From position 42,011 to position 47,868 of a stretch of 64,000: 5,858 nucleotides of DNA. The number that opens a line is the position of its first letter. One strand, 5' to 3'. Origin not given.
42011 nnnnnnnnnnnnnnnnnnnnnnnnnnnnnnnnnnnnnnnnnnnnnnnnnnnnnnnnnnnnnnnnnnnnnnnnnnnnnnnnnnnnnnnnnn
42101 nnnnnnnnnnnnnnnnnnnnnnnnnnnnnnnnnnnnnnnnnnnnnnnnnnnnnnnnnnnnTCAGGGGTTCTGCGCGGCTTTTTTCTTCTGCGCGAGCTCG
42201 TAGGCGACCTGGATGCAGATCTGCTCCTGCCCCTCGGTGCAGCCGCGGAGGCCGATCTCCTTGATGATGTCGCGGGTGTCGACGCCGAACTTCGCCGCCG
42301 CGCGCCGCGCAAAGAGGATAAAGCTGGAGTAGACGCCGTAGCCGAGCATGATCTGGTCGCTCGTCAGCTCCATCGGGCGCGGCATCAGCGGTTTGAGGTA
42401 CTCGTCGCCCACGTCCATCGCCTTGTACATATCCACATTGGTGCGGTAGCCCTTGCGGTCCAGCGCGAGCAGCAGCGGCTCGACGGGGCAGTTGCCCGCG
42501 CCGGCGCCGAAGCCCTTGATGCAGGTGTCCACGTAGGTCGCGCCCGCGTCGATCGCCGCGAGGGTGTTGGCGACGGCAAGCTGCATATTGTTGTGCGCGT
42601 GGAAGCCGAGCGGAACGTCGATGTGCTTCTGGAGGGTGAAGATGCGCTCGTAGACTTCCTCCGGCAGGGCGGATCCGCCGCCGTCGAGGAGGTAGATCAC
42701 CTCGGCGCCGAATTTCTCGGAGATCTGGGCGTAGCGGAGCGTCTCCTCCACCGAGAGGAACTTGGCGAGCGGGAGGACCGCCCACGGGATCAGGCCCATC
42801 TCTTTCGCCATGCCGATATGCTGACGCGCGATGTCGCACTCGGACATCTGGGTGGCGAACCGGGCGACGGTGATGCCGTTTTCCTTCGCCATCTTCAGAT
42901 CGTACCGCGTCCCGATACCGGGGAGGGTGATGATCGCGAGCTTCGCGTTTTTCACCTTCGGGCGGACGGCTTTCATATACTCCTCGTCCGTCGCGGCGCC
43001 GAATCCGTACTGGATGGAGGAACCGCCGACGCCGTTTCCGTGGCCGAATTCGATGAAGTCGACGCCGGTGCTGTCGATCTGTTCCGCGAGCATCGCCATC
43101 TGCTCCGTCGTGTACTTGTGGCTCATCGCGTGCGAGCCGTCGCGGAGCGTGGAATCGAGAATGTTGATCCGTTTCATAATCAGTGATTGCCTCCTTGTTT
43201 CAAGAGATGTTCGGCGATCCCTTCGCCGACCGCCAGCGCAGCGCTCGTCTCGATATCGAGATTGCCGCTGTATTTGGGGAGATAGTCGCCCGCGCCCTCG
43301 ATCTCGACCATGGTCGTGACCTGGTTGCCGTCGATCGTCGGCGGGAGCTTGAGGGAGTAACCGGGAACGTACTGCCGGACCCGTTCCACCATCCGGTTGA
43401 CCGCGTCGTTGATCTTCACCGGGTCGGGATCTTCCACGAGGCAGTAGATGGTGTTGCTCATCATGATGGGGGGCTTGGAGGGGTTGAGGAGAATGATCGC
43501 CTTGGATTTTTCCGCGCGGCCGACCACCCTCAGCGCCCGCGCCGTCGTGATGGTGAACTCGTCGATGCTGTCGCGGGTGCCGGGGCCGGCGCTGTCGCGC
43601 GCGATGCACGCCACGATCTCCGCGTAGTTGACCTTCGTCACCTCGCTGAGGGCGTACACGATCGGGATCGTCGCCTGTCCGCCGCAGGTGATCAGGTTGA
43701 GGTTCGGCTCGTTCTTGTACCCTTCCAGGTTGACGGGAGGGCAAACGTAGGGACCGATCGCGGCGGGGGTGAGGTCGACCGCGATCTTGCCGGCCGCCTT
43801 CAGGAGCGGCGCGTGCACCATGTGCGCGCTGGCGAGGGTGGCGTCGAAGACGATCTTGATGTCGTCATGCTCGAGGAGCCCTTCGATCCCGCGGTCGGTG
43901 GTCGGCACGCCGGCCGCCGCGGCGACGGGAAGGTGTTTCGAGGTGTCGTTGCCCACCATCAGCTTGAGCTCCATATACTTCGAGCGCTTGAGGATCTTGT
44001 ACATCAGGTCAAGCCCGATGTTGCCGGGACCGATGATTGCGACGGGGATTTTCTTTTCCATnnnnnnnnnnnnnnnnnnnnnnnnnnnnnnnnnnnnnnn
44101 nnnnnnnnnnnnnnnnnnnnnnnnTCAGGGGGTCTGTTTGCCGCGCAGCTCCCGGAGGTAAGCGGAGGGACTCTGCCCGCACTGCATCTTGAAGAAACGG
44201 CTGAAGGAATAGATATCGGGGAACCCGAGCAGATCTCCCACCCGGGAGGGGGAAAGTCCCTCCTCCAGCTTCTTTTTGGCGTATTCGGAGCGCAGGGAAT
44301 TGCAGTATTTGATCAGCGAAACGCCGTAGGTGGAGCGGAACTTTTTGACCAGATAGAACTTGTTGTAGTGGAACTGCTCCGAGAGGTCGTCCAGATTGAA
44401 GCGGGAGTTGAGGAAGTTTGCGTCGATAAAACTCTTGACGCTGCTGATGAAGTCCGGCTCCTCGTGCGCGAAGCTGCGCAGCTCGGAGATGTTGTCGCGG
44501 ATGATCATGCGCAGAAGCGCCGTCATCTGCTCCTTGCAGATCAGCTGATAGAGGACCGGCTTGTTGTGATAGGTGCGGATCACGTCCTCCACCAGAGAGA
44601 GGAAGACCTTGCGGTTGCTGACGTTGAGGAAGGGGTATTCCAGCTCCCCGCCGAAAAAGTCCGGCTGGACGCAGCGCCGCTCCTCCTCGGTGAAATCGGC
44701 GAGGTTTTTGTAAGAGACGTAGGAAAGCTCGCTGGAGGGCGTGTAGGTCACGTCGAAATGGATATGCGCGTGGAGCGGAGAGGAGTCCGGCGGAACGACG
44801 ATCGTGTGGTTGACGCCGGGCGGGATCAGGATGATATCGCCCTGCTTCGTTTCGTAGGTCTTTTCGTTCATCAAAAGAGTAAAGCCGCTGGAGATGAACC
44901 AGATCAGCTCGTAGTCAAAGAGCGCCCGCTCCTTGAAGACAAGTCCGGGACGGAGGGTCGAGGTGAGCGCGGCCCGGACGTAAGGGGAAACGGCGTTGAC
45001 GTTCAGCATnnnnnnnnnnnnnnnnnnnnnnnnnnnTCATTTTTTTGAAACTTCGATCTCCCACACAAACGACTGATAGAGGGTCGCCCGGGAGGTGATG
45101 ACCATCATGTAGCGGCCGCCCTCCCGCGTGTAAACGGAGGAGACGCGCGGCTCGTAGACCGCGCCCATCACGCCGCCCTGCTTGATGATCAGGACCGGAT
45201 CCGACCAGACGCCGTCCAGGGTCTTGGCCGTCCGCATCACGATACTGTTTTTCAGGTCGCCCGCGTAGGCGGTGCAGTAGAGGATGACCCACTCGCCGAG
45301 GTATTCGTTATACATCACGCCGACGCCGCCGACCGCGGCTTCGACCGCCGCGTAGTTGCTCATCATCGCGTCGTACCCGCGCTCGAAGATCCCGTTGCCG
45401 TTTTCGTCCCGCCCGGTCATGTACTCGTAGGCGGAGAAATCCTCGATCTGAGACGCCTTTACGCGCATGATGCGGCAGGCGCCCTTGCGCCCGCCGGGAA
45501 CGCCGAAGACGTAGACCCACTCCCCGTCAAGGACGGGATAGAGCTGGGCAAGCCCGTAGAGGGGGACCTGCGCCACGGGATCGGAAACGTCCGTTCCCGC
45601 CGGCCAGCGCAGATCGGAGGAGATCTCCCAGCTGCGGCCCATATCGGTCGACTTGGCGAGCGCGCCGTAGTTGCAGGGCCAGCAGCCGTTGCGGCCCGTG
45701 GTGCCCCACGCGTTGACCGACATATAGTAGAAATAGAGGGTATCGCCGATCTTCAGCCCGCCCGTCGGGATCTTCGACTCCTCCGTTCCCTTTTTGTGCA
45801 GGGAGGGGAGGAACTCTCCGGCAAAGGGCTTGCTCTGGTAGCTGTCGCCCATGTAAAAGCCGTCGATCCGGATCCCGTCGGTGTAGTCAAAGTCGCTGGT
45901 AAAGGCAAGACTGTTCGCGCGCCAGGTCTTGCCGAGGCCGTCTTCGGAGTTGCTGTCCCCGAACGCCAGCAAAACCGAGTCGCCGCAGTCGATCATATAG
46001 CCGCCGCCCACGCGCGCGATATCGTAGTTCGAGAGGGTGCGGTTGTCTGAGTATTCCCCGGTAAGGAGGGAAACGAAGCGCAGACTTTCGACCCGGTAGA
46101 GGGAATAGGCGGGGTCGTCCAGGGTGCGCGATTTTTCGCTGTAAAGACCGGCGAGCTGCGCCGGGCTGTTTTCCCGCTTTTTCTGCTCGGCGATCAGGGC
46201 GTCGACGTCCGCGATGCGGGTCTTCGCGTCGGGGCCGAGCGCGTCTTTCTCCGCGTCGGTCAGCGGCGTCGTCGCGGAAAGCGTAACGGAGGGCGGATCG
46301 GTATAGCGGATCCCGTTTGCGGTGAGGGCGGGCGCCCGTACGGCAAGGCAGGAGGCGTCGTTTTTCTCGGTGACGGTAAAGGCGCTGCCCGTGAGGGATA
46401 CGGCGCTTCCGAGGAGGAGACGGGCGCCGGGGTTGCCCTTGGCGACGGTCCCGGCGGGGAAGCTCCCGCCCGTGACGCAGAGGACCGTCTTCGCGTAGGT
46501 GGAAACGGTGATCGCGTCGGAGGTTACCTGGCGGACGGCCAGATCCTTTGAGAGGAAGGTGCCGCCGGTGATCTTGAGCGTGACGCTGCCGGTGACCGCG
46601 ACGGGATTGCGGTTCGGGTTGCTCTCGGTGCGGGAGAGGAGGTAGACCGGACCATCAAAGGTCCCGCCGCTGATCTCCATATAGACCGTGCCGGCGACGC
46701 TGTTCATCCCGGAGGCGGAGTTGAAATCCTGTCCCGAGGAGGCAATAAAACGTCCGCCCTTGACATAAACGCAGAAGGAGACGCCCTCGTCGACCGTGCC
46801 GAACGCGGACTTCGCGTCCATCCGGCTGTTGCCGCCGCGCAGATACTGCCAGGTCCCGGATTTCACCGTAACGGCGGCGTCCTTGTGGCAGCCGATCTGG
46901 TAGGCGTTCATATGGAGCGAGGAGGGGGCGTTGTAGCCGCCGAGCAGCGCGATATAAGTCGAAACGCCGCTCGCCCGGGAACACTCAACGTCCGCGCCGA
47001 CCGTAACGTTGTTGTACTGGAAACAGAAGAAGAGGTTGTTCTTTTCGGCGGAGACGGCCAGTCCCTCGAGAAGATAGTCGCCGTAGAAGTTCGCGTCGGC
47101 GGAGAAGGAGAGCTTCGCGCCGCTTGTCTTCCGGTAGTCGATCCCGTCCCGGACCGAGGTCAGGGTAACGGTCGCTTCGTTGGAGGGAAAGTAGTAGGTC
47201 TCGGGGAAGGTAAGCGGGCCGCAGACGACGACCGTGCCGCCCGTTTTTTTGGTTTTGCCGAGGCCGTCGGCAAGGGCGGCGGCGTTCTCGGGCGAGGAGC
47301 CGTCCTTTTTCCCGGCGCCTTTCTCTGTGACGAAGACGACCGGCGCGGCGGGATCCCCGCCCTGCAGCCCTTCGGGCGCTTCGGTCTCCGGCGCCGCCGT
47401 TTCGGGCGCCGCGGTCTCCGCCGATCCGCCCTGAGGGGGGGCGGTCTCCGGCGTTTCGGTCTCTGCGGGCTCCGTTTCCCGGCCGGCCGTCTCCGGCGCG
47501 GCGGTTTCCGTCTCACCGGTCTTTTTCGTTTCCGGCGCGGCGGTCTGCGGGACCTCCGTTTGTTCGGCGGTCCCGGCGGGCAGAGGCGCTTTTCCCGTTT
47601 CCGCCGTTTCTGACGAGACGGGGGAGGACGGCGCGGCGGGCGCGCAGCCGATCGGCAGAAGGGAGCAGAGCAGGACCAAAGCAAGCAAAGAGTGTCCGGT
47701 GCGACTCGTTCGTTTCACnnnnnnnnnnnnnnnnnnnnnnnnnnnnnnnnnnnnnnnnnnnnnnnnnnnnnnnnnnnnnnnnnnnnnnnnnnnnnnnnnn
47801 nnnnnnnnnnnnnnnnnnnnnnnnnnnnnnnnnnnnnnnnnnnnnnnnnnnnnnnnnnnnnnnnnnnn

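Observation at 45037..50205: Two DUF4185 paralogs with both predicted catalytic carboxylates replaced by glycine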

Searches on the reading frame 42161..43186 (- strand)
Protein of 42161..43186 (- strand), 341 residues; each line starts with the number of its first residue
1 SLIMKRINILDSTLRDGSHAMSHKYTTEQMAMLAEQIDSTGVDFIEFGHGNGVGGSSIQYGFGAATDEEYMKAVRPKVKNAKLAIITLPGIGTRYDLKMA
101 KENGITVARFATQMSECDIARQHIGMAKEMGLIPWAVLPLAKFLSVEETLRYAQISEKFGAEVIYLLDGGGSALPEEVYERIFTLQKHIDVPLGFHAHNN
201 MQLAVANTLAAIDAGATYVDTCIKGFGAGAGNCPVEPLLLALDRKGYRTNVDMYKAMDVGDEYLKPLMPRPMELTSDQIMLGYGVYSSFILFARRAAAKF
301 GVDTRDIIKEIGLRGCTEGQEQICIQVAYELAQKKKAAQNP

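Call 12: search_protein_families(library=pfam, proteins=[window:42161-43186:-], max_evalue=0.001)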
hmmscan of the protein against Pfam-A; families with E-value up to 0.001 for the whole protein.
window:42161-43186:- (341 aa): 2 families
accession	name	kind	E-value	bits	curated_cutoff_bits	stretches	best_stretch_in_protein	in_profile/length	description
PF00682.25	HMGL-like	-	4.7e-43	147.9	29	1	7-260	2-257/260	HMGL-like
PF07836.16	DmpG_comm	-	4.7e-20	71.3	27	1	273-333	2-63/63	DmpG-like communication domain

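Call 44: search_protein_families(library=ncbifam, proteins=[window:42161-43186:-], max_evalue=0.001)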
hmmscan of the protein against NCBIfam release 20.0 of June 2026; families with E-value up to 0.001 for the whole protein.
window:42161-43186:- (341 aa): 29 families (the best 25 are shown)
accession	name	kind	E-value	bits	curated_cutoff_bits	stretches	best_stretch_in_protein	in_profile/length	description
NF006049.0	PRK08195.1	subfamily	1.5e-117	392.5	229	1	4-338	5-342/344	4-hyroxy-2-oxovalerate/4-hydroxy-2-oxopentanoic acid aldolase,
TIGR03217.1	4OH_2_O_val_ald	equivalog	2.8e-116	388.3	286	1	5-334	1-333/334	4-hydroxy-2-oxovalerate aldolase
NF002085.0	PRK00915.1-2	subfamily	6.1e-28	97.8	517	2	157-258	164-266/504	2-isopropylmalate synthase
TIGR02660.1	nifV_homocitr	equivalog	6.5e-26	91.5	462.9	1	152-254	147-250/365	homocitrate synthase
TIGR02090.1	LEU1_arch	subfamily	1.4e-25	90.2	484.75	1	7-259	1-254/363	isopropylmalate/citramalate/homocitrate synthases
NF002086.0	PRK00915.1-3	equivalog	7.4e-24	84.1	532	2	158-246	162-254/516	2-isopropylmalate synthase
TIGR02146.1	LysS_fung_arch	equivalog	1.2e-23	84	413.55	1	9-242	1-235/344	homocitrate synthase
TIGR00977.1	citramal_synth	equivalog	1.9e-22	79.3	450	1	149-235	156-243/526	citramalate synthase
NF008985.0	PRK12331.1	equivalog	8.2e-22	77.6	718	1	4-267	1-273/465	oxaloacetate decarboxylase subunit alpha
NF006761.0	PRK09282.1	domain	1.8e-21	76.2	402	1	98-261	103-268/591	pyruvate carboxylase subunit B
TIGR00973.1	leuA_bact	equivalog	1.2e-20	73.5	598.7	1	6-245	1-248/494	2-isopropylmalate synthase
NF002088.0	PRK00915.1-5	equivalog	6.3e-20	71.1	697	2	158-245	159-251/514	2-isopropylmalate synthase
NF002087.0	PRK00915.1-4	equivalog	2.4e-19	69.3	729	1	156-245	160-253/516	2-isopropylmalate synthase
NF010644.0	PRK14041.1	equivalog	1.1e-18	67.1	734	1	7-264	3-270/467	pyruvate carboxylase subunit B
NF041069.1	IPMS_Sufob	equivalog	1.1e-17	64.3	600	1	7-259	1-256/371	isopropylmalate synthase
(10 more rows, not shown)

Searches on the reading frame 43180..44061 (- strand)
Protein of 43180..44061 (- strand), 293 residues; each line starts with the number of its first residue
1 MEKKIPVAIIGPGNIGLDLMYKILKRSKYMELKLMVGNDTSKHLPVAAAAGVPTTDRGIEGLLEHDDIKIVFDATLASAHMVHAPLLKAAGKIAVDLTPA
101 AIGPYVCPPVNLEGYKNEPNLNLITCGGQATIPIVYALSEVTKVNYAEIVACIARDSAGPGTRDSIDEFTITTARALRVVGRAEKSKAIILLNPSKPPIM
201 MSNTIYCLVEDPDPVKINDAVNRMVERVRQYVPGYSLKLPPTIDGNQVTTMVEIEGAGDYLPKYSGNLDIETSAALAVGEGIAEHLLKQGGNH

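Call 12: search_protein_families(library=pfam, proteins=[window:43180-44061:-], max_evalue=0.001)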
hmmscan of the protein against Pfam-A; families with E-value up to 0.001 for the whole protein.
window:43180-44061:- (293 aa): 3 families
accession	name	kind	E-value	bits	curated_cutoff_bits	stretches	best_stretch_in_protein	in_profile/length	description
PF09290.16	AcetDehyd-dimer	-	2e-55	187.3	26.6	1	126-262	1-138/138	Prokaryotic acetaldehyde dehydrogenase, dimerisation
PF01118.30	Semialdhyde_dh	-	2.6e-06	28.3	26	1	7-115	2-118/121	Semialdehyde dehydrogenase, NAD binding domain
PF01408.29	GFO_IDH_MocA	-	0.0009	20.4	24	0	7-92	3-87/120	Oxidoreductase family, NAD-binding Rossmann fold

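Call 44: search_protein_families(library=ncbifam, proteins=[window:43180-44061:-], max_evalue=0.001)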
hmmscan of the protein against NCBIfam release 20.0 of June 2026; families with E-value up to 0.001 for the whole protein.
window:43180-44061:- (293 aa): 2 families
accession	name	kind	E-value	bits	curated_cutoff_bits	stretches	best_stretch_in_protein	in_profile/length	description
TIGR03215.1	ac_ald_DH_ac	equivalog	1.1e-122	408.9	282.25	1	4-287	1-284/285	acetaldehyde dehydrogenase (acetylating)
NF006157.0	PRK08300.1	subfamily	1.2e-119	399.1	166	1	2-289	3-298/303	acetaldehyde dehydrogenase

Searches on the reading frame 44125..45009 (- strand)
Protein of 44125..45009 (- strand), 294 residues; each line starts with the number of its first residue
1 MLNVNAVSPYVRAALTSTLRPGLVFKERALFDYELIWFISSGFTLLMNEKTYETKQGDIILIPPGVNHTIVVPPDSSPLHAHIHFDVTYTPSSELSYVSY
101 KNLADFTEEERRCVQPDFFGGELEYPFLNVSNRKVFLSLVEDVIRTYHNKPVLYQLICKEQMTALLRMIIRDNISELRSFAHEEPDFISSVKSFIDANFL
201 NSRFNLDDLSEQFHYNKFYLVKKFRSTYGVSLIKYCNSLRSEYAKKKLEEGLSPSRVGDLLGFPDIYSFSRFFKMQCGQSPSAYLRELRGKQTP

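Call 12: search_protein_families(library=pfam, proteins=[window:44125-45009:-], max_evalue=0.001)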
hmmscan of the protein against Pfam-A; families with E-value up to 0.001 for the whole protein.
window:44125-45009:- (294 aa): 3 families
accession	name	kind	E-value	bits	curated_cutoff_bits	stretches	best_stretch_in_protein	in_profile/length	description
PF12833.13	HTH_18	-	1.5e-13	51.3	33.6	1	209-286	1-79/80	Helix-turn-helix domain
PF00165.29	HTH_AraC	-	3.2e-12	46.7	26.6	2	201-235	6-40/42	Bacterial regulatory helix-turn-helix proteins, AraC family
PF02311.25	AraC_binding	-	2.5e-05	24.4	21.1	1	44-76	35-67/135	AraC-like ligand binding domain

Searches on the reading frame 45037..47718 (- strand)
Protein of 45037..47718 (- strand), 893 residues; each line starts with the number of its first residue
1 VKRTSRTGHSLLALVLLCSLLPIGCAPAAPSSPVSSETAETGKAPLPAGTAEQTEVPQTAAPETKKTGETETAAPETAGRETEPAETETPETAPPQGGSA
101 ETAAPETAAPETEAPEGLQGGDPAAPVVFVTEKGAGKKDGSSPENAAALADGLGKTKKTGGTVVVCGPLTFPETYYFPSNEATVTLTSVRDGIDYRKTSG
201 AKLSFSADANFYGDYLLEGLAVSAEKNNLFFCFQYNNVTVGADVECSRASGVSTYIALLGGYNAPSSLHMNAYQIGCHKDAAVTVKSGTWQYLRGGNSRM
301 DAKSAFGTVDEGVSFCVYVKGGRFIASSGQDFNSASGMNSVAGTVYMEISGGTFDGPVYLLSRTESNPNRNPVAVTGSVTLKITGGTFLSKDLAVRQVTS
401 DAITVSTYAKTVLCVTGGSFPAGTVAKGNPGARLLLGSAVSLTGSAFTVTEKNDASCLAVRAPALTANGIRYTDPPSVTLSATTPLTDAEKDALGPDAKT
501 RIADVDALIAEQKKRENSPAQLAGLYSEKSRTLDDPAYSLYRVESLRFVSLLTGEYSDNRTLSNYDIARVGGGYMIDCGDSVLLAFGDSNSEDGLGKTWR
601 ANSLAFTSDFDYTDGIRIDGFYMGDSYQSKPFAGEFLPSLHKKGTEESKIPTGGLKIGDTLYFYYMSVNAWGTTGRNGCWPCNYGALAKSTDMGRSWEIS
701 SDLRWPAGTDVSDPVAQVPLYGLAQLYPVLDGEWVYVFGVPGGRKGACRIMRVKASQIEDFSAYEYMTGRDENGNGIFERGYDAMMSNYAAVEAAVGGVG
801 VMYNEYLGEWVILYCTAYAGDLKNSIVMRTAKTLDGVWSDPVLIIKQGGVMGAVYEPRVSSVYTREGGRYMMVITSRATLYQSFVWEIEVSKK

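Call 3: search_protein_families(library=pfam, proteins=[window:45037-47718:-], max_evalue=0.01)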
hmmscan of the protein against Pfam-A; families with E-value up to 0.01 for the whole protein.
window:45037-47718:- (893 aa): 1 family
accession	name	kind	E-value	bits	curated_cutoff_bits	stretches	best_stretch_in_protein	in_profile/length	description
PF13810.12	DUF4185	-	9.6e-51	173.3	39.5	1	557-884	2-306/309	Domain of unknown function (DUF4185)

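Call 44: search_protein_families(library=ncbifam, proteins=[window:45040-47718:-], max_evalue=0.001)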
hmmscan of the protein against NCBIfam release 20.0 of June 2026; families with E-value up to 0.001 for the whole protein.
window:45040-47718:- (893 aa): 0 families
